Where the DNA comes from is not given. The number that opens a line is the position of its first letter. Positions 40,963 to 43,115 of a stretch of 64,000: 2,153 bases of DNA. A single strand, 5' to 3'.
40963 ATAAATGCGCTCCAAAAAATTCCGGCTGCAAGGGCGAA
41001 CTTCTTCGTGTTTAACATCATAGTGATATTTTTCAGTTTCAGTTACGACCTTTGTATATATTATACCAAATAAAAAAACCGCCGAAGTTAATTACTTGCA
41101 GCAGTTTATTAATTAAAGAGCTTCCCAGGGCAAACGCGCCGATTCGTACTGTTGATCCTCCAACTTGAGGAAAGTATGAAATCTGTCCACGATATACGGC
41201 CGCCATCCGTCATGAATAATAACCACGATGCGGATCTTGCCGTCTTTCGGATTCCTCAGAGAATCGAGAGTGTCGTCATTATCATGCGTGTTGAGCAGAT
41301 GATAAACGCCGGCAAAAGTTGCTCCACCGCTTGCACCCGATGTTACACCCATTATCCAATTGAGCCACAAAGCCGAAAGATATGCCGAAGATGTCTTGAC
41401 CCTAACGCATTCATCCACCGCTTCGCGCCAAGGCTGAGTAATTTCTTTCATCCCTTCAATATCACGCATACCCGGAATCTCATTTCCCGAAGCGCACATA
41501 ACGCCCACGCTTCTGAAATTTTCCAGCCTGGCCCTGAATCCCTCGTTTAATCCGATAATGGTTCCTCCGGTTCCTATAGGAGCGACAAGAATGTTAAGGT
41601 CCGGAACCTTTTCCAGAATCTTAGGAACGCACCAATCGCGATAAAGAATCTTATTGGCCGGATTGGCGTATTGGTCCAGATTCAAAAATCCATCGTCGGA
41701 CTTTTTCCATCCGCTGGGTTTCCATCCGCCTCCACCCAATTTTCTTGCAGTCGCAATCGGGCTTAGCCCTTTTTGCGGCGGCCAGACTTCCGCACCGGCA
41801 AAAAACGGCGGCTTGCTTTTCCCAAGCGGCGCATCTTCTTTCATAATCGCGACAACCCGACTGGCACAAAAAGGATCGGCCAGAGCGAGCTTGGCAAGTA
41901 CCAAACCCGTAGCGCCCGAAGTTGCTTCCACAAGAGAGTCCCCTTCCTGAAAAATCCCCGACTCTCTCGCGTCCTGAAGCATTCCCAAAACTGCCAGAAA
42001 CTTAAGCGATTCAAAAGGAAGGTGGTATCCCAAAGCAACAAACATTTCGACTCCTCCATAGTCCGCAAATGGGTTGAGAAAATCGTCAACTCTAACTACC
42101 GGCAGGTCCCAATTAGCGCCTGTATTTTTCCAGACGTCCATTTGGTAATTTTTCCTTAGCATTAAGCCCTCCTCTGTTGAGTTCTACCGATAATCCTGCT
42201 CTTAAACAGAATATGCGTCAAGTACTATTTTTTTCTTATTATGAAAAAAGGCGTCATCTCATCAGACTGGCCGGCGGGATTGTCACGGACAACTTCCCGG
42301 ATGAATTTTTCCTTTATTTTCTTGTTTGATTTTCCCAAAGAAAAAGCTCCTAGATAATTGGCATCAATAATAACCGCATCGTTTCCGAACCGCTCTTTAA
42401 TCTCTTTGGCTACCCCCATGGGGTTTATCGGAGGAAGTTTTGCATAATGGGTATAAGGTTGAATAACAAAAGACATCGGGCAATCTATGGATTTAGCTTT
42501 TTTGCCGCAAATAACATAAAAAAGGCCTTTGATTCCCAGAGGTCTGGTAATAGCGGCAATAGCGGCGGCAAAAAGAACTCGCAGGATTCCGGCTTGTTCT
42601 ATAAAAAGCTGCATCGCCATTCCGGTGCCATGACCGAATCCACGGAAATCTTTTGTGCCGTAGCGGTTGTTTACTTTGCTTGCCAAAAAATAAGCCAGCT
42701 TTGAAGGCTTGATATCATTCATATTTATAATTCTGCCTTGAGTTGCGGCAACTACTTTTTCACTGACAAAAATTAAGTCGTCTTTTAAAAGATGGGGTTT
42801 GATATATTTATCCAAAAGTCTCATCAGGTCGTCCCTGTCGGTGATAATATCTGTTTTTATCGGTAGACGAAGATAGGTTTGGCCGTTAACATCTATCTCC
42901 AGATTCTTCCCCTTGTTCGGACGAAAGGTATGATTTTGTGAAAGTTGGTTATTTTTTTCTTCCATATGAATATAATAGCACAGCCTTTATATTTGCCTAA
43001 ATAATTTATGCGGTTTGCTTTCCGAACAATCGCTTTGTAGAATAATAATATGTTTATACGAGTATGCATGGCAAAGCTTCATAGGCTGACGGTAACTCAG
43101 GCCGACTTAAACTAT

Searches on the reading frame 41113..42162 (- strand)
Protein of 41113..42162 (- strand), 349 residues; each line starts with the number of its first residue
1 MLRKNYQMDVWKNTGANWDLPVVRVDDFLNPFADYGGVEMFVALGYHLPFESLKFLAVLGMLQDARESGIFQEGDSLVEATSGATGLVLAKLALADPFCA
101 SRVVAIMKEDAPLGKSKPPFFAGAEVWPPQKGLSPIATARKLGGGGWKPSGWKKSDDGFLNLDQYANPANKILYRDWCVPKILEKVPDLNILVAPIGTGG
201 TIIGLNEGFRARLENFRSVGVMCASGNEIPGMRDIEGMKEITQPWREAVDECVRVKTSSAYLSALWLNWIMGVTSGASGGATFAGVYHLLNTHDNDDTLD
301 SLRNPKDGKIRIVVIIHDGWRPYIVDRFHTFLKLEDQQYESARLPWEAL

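Call 41: search_protein_families(library=pfam, proteins=[window:41113-42162:-], max_evalue=0.001)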
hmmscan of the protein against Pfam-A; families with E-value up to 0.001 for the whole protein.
window:41113-42162:- (349 aa): 1 family
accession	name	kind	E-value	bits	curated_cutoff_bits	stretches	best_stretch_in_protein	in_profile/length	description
PF00291.31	PALP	-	4.5e-20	72.6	35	1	37-295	21-285/295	Pyridoxal-phosphate dependent enzyme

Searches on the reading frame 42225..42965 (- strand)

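Call 42: search_protein_families(library=pfam, proteins=[window:42225-42965:-], max_evalue=0.001)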
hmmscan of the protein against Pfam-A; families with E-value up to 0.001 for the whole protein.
window:42225-42965:- (246 aa): 1 family
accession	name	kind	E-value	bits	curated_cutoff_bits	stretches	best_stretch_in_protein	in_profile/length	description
PF01996.21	F420_ligase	-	8.3e-12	45.5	25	1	36-99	2-68/218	F420-0:Gamma-glutamyl ligase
